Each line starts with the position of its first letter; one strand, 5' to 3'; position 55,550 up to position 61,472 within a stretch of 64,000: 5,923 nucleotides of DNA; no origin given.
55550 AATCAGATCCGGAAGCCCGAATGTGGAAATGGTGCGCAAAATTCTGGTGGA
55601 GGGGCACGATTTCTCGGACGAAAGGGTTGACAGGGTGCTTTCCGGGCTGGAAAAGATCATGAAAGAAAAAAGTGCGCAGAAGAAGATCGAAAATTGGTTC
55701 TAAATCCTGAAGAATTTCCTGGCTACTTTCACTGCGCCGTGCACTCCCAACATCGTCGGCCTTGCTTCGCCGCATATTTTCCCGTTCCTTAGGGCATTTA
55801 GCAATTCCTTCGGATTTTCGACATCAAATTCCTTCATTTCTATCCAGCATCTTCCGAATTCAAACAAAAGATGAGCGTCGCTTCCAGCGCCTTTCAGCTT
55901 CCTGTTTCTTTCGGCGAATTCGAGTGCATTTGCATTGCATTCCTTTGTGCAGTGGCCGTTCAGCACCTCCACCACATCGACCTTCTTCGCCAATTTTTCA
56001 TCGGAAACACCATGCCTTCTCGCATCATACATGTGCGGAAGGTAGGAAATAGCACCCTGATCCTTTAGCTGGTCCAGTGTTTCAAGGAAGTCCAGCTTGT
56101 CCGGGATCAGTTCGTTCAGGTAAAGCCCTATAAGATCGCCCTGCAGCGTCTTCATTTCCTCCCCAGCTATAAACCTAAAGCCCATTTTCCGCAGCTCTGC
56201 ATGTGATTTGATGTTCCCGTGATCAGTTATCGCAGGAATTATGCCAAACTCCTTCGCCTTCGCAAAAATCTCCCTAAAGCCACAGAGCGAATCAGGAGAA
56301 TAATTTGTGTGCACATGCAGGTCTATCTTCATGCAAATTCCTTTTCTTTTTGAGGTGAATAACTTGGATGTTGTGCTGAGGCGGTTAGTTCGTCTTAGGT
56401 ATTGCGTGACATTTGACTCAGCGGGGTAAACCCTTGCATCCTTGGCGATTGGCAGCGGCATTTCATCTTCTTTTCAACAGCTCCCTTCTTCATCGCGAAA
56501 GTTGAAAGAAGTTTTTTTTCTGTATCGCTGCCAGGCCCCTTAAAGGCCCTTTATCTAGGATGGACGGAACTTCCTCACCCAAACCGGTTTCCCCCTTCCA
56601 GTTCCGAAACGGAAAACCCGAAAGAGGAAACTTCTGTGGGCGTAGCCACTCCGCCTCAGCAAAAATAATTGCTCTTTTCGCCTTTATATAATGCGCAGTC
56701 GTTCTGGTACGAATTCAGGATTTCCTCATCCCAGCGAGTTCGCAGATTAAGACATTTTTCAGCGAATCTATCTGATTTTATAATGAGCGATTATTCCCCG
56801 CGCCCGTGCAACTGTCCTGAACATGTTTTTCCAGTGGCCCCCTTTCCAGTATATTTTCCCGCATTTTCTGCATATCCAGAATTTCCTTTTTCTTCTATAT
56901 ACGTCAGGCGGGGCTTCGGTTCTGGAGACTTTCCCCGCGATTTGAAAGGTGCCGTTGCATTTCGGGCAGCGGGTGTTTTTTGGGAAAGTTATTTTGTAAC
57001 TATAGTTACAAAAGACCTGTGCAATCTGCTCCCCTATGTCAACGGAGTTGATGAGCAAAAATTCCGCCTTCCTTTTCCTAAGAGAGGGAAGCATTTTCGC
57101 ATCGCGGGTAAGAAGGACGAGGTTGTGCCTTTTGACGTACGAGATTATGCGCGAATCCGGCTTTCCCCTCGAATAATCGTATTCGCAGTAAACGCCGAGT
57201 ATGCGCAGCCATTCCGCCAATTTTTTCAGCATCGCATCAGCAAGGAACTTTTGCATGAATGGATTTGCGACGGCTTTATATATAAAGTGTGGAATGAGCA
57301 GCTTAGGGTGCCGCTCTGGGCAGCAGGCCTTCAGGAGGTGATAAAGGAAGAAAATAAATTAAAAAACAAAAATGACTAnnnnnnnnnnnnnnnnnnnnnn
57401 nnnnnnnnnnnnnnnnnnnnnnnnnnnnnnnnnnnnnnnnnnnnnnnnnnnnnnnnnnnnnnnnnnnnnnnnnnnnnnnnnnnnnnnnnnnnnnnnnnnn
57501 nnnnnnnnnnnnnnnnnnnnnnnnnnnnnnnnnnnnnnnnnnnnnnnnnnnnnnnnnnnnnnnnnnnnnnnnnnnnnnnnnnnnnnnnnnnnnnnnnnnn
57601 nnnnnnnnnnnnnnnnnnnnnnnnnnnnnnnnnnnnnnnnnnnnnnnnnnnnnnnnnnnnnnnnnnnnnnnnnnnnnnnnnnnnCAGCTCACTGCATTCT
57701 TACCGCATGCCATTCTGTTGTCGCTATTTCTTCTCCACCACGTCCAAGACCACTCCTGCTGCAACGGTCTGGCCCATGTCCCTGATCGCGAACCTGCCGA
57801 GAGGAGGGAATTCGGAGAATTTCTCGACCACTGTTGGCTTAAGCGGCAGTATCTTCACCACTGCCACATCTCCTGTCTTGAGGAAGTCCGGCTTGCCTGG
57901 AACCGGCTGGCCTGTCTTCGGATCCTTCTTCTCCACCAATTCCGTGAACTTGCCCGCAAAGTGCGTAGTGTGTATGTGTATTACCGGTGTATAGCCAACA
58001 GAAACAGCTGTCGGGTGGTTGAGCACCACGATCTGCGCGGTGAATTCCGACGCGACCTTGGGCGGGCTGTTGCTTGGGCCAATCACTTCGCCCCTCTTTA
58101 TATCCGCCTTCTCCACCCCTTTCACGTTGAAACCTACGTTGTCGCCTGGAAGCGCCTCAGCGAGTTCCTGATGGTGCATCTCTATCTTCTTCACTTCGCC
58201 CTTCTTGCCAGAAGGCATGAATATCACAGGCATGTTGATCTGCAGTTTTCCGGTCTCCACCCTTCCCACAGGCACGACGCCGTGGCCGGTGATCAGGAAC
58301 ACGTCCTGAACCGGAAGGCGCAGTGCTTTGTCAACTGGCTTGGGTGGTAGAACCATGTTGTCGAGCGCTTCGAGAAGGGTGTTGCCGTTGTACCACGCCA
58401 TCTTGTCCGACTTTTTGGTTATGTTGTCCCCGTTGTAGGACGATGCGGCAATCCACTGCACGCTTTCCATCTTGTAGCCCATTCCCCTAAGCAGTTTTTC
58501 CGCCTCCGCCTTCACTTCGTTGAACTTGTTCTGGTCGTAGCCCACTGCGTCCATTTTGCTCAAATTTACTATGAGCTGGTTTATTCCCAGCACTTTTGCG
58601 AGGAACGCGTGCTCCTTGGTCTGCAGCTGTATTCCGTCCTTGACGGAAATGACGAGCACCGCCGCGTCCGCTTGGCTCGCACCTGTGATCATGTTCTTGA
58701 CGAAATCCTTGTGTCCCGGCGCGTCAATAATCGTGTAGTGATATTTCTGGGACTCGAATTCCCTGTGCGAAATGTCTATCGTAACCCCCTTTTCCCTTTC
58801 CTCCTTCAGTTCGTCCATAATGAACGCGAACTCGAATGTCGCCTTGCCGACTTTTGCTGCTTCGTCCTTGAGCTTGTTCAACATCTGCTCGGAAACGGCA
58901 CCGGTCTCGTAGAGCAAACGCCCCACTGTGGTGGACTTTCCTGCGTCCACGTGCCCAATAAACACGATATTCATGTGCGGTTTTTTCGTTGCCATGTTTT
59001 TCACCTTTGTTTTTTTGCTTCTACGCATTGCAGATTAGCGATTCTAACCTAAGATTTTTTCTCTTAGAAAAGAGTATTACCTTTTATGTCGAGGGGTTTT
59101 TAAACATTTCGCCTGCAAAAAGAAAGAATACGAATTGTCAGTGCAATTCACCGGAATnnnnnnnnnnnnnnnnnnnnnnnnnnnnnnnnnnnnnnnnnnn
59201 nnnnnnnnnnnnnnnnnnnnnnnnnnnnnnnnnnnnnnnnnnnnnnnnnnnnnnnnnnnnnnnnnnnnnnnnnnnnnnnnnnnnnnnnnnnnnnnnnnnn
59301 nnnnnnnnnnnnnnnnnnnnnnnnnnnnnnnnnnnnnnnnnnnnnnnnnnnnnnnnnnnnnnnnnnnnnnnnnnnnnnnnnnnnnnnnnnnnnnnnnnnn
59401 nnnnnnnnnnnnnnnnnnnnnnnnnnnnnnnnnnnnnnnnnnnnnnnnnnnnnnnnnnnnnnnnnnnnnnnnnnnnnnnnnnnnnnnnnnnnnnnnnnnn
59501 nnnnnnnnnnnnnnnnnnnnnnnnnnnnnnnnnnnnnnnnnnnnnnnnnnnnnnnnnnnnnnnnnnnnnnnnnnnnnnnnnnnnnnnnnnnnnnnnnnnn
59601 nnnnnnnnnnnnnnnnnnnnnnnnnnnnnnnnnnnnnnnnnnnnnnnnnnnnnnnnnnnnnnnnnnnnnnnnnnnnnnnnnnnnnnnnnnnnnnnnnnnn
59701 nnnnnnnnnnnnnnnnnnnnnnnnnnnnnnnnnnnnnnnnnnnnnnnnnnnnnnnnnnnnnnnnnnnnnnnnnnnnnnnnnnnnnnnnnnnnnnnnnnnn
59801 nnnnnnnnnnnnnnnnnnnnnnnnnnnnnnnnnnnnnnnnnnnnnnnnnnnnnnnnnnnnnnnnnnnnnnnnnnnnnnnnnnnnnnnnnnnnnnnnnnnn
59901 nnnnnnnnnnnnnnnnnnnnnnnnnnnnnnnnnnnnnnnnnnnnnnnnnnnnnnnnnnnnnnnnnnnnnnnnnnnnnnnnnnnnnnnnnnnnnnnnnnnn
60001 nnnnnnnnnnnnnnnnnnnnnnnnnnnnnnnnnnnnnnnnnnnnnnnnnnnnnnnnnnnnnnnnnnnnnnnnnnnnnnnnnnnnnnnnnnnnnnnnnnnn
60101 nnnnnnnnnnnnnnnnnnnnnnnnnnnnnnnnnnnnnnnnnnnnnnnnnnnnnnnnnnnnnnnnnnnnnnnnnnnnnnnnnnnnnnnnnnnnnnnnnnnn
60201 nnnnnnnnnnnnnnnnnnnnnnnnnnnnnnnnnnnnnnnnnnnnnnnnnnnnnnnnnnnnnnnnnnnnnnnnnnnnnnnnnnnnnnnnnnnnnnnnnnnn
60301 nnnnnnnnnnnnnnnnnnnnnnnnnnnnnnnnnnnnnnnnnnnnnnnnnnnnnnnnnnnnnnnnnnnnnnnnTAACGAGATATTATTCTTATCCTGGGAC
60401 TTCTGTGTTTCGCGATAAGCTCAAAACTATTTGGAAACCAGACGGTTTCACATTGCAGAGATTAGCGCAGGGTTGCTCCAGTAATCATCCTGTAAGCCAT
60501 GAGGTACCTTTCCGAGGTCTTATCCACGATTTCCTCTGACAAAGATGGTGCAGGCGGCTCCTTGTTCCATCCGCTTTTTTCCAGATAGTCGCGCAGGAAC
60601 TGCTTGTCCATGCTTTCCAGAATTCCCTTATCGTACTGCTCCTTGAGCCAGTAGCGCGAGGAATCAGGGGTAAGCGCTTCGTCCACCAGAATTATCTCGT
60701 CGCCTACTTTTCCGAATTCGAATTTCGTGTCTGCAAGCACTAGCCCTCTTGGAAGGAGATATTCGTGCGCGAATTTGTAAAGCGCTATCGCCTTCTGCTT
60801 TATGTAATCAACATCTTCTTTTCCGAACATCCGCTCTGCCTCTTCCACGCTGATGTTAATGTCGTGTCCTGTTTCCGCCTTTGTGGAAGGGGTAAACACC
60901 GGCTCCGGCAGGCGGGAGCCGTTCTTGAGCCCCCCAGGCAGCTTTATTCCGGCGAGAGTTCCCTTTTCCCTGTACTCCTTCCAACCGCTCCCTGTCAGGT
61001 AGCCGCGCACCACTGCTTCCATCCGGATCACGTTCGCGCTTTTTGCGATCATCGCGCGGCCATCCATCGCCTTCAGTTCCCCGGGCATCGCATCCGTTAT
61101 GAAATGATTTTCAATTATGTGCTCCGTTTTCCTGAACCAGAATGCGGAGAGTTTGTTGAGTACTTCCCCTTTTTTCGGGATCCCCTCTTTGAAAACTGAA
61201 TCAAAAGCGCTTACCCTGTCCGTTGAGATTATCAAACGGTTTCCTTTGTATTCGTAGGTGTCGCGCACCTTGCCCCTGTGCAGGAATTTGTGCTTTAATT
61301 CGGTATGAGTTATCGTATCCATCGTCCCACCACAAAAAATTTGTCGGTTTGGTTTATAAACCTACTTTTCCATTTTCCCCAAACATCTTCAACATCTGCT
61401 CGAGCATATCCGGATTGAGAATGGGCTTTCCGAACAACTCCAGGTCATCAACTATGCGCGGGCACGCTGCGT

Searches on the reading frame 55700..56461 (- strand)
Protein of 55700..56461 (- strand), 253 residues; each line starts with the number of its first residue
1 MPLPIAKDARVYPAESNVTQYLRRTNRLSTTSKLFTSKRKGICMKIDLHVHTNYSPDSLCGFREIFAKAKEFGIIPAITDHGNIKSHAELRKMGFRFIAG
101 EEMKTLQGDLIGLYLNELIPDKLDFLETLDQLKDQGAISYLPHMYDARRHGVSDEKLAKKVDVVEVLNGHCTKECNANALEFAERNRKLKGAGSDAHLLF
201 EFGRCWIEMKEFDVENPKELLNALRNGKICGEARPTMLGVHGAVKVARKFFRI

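Call 49: search_protein_families(library=pfam, proteins=[window:55700-56461:-], max_evalue=0.001)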
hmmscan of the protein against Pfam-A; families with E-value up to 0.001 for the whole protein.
window:55700-56461:- (253 aa): 2 families
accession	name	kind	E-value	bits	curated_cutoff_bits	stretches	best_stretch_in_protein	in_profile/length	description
PF13263.12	PHP_C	-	1.7e-14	53.5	21.3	1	176-228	4-55/56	PHP-associated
PF02811.25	PHP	-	9.4e-08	33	26.4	1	47-104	1-64/164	PHP domain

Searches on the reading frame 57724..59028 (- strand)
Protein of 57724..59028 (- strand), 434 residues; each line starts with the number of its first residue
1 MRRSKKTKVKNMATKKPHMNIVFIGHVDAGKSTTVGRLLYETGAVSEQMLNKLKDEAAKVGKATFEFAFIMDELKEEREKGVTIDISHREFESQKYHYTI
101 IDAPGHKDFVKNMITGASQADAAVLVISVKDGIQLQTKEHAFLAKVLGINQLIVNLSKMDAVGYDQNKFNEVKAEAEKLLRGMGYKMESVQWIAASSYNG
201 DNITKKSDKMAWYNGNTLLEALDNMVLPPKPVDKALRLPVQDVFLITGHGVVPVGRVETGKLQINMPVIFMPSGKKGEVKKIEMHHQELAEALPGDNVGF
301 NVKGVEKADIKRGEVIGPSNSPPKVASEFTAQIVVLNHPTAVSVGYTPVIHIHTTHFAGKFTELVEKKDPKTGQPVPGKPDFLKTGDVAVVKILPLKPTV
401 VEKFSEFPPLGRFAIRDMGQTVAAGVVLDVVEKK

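Call 49: search_protein_families(library=pfam, proteins=[window:57724-59028:-], max_evalue=0.001)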
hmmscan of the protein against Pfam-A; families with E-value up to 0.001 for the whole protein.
window:57724-59028:- (434 aa): 5 families
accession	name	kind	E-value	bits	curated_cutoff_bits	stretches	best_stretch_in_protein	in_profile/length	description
PF00009.33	GTP_EFTU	-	9.6e-58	195.3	26.5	1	16-226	1-186/188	Elongation factor Tu GTP binding domain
PF22594.2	GTP-eEF1A_C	-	1.2e-34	119.1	27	1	328-427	1-100/101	GTP-eEF1A C-terminal domain-like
PF03143.23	GTP_EFTU_D3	-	1.2e-26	93.5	27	1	323-430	2-105/106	Elongation factor Tu C-terminal domain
PF03144.31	GTP_EFTU_D2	-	7.4e-20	71.6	30.3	1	250-316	1-72/73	Elongation factor Tu domain 2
PF01926.29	MMR_HSR1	-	3.3e-08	34.1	21.9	1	60-141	10-97/113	50S ribosome-binding GTPase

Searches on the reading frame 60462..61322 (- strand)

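Call 49: search_protein_families(library=pfam, proteins=[window:60462-61322:-], max_evalue=0.001)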
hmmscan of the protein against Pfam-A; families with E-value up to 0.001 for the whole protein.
window:60462-61322:- (286 aa): 1 family
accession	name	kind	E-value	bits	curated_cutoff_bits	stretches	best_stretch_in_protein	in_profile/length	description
PF01259.24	SAICAR_synt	-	9.5e-71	238.7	20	1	14-257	2-231/233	SAICAR synthetase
